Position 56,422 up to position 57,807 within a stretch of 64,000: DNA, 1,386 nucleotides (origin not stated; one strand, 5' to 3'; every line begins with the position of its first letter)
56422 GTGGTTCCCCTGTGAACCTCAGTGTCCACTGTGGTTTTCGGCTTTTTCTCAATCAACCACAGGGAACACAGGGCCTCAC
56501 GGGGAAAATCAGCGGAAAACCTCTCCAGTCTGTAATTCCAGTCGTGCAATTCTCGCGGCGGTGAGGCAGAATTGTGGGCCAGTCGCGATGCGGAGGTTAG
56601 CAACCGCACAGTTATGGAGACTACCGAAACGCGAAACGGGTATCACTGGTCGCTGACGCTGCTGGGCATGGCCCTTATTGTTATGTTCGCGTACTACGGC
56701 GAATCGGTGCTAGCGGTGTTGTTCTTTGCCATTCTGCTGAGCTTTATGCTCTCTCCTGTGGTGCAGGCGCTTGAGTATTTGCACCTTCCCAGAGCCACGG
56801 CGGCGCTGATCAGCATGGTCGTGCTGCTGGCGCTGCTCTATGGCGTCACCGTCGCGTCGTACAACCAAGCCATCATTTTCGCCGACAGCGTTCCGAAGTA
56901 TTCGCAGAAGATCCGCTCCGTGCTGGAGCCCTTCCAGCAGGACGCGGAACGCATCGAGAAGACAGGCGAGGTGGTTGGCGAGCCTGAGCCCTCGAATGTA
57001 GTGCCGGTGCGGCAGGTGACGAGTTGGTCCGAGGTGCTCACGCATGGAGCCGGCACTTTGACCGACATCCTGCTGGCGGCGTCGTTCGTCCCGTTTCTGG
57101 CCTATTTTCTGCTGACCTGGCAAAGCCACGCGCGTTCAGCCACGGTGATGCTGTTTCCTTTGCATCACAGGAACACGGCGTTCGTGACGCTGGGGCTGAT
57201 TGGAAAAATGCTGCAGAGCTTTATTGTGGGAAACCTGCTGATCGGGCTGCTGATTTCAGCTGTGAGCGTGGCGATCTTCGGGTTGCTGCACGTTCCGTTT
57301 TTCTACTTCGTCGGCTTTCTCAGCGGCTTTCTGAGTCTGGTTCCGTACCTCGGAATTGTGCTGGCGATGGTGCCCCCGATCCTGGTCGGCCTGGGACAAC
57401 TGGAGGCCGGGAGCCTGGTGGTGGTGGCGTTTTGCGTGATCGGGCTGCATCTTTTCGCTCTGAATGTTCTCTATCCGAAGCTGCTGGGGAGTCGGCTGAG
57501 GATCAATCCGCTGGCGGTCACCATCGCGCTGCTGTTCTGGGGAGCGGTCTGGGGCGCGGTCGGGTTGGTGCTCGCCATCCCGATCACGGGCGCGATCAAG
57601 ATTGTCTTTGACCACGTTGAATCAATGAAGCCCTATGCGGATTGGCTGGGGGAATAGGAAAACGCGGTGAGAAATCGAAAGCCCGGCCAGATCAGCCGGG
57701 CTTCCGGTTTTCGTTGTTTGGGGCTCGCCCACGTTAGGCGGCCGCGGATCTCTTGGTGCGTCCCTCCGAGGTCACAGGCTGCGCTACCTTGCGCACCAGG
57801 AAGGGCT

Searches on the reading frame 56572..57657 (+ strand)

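Call 64: search_protein_families(library=pfam, proteins=[window:56572-57657:+], max_evalue=0.001)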
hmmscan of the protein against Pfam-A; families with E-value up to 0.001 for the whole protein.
window:56572-57657:+ (361 aa): 1 family
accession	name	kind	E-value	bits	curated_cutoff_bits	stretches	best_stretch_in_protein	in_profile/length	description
PF01594.21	AI-2E_transport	-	4.7e-41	141.5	34.3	1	29-349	8-326/327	AI-2E family transporter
